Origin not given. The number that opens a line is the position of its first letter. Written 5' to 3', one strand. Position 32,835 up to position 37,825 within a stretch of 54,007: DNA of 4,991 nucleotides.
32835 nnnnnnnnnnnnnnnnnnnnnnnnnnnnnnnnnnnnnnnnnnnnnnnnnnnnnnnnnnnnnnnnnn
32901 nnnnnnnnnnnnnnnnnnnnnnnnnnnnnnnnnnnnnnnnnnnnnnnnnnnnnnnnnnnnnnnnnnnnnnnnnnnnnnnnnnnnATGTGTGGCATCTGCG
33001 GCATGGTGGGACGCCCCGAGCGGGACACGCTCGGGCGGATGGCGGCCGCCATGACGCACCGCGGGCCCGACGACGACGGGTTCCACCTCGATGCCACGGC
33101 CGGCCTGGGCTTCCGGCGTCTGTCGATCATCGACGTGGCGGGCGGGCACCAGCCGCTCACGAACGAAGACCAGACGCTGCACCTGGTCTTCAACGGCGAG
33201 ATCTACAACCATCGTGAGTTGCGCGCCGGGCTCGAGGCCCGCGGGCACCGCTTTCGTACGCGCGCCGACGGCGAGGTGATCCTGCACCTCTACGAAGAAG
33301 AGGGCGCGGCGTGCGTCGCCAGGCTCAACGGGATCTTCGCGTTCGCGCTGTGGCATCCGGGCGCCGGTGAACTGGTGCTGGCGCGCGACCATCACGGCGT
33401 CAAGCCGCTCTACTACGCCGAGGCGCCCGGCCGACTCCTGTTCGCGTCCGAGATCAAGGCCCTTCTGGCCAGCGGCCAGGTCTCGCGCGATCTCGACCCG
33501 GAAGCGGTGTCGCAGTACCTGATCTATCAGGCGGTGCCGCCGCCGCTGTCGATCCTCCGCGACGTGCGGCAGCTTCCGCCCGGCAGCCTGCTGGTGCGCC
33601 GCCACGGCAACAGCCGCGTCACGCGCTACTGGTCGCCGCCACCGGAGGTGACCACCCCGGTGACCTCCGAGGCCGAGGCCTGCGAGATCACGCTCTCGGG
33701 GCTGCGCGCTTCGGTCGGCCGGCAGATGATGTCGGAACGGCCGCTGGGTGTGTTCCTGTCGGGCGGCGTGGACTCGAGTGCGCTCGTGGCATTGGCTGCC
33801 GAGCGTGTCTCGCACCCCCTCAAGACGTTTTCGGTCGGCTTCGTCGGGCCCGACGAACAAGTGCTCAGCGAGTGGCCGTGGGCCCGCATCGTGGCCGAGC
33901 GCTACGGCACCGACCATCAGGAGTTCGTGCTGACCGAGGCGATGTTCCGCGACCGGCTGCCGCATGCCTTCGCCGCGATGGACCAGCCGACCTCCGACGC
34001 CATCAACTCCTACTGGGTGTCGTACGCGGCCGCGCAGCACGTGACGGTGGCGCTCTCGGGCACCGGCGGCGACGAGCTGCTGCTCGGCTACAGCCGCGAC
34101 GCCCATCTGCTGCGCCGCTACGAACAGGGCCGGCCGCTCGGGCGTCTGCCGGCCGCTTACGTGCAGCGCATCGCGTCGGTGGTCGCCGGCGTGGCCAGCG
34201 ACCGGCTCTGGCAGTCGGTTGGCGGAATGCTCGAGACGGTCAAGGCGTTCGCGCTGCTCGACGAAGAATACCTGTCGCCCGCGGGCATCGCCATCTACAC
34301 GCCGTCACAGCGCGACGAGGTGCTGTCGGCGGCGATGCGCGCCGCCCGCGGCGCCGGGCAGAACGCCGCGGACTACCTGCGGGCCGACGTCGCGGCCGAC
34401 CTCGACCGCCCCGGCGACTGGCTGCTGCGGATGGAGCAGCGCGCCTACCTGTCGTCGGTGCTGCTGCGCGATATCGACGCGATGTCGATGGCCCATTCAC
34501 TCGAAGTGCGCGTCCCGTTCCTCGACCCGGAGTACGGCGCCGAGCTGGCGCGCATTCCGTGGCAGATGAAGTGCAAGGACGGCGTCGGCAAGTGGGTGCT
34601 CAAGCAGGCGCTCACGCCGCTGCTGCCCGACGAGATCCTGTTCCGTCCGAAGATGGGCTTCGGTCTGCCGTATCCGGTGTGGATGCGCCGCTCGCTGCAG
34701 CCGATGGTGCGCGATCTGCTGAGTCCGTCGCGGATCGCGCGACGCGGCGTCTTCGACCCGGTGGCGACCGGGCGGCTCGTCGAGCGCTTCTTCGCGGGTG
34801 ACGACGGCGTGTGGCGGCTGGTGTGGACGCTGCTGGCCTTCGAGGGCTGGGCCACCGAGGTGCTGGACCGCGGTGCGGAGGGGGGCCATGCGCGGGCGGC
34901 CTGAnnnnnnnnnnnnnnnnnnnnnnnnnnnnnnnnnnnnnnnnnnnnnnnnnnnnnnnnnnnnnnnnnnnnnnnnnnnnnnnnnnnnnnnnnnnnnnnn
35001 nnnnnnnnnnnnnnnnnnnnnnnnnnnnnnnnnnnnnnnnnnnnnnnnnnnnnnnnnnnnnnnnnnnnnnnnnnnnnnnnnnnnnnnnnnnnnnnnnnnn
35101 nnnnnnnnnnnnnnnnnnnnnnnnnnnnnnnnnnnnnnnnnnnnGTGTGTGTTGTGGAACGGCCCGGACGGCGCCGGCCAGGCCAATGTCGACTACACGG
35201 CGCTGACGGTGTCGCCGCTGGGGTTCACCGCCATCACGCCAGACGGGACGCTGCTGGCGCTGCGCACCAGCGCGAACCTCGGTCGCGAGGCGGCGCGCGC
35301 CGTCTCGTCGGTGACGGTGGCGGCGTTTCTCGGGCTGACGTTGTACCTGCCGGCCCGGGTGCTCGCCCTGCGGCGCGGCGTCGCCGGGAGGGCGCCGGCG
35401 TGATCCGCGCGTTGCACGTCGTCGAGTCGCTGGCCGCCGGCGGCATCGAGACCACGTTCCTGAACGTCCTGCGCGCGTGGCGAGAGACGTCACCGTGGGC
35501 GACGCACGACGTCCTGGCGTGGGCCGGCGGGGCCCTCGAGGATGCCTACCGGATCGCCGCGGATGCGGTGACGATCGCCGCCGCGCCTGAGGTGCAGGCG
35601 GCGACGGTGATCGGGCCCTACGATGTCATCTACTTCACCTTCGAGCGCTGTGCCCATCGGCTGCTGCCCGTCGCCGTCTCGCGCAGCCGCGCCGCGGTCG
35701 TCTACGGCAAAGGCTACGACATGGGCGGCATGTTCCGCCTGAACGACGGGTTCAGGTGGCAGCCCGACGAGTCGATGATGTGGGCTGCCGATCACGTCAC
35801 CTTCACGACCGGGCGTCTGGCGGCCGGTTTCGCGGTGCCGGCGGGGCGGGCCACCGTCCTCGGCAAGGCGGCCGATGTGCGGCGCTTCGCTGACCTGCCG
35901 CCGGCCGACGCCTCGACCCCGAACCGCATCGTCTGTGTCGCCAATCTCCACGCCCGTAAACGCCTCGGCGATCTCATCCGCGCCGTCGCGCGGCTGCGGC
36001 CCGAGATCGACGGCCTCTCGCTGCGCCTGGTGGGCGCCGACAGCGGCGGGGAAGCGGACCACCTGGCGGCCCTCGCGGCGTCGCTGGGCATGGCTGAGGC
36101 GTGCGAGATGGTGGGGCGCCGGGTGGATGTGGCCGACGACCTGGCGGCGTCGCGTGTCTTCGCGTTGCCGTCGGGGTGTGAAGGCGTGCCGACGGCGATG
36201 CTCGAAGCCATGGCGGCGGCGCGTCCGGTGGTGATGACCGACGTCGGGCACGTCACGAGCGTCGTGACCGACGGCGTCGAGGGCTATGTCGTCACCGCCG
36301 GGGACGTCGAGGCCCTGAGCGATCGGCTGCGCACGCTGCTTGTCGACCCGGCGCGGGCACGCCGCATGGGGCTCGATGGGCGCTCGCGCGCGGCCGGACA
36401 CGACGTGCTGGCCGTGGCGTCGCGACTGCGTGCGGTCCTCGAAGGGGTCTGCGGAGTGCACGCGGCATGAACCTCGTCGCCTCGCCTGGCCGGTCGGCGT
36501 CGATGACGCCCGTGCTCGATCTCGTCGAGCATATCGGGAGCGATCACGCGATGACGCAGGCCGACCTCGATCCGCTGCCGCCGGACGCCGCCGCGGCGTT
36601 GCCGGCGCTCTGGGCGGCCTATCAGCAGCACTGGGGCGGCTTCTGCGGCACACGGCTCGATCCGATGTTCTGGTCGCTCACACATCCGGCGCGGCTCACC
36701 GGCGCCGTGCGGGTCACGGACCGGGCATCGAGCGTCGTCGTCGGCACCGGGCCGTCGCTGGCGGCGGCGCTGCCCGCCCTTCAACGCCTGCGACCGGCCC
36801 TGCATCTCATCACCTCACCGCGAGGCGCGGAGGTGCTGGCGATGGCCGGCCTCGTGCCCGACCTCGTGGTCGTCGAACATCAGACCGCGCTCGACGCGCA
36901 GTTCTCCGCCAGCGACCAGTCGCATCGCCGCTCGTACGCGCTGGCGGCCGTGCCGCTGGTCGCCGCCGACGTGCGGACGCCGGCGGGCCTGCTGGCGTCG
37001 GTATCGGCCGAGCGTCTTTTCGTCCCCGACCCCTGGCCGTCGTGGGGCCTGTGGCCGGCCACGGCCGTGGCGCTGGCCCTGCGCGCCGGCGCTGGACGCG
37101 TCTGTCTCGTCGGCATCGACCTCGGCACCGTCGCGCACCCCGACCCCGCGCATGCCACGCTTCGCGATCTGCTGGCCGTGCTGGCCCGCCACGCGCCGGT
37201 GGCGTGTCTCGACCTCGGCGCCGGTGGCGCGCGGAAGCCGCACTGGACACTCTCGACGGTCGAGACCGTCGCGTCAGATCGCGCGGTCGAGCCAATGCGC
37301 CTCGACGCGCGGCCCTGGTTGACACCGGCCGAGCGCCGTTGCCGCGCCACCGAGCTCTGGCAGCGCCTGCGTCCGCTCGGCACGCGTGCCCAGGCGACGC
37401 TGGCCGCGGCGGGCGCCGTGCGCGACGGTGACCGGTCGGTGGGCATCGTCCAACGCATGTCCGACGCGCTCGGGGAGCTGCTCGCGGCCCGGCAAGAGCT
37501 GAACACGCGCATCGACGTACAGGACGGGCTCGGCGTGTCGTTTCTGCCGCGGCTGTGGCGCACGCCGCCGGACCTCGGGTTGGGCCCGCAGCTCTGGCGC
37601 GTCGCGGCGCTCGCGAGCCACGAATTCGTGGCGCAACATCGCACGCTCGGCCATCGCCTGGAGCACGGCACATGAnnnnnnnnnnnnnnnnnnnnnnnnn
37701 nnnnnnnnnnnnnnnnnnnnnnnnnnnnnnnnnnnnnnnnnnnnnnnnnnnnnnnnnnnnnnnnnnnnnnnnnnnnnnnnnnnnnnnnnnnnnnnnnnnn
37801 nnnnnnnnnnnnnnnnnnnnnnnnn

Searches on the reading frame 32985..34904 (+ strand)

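Call 10: search_protein_families(library=pfam, proteins=[window:32985-34904:+], max_evalue=0.001)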
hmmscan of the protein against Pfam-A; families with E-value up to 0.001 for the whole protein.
window:32985-34904:+ (639 aa): 3 families
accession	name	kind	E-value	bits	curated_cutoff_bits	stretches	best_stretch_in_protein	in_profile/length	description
PF00733.27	Asn_synthase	-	1.5e-82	278.5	21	1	240-623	6-353/354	Asparagine synthase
PF13537.11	GATase_7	-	1.4e-47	161.2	25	1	44-162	2-123/123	Glutamine amidotransferase domain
PF13522.11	GATase_6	-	1e-38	132.7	27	1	28-156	1-130/130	Glutamine amidotransferase domain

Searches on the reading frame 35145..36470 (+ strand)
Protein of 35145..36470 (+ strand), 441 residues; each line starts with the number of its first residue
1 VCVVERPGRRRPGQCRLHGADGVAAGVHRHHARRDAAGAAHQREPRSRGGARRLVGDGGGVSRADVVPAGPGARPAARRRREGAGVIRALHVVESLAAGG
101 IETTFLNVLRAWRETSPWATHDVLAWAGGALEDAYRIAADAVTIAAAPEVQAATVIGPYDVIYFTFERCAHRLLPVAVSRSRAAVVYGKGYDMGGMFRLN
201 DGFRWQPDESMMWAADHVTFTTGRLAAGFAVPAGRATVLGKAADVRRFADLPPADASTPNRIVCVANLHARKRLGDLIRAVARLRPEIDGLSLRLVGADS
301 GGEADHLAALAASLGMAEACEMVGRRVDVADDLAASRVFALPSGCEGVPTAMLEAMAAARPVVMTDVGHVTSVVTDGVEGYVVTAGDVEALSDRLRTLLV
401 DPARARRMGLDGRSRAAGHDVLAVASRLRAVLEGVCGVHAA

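Call 10: search_protein_families(library=pfam, proteins=[window:35145-36470:+], max_evalue=0.001)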
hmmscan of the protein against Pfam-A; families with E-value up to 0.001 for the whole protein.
window:35145-36470:+ (441 aa): 3 families
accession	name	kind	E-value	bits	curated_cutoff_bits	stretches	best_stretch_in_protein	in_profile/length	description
PF13692.12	Glyco_trans_1_4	-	4.3e-29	102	27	1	260-400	2-141/142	Glycosyl transferases group 1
PF00534.26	Glycos_transf_1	-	1.5e-28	99.9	26.4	1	257-413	13-170/172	Glycosyl transferases group 1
PF13524.12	Glyco_trans_1_2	-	0.001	19.5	25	0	348-419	63-133/144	Glycosyl transferase-like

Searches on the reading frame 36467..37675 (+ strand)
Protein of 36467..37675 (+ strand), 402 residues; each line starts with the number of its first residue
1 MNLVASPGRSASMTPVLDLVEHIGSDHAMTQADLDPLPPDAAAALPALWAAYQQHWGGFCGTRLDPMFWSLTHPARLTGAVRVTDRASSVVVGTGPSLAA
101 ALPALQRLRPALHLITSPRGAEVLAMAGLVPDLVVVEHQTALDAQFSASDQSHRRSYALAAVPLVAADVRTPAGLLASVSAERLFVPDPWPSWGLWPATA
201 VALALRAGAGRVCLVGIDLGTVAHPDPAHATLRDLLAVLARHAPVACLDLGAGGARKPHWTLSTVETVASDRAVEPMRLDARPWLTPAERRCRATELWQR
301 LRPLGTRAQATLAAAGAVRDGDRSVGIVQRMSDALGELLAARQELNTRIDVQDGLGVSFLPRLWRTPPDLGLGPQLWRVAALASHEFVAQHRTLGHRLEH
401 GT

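Call 10: search_protein_families(library=pfam, proteins=[window:36467-37675:+], max_evalue=0.001)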
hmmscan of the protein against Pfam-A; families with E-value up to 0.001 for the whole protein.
window:36467-37675:+ (402 aa): 1 family
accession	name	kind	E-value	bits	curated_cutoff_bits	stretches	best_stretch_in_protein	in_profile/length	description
PF01973.23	MptE-like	-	1.7e-10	41.4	34.6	1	87-168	26-101/171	6-hydroxymethylpterin diphosphokinase MptE-like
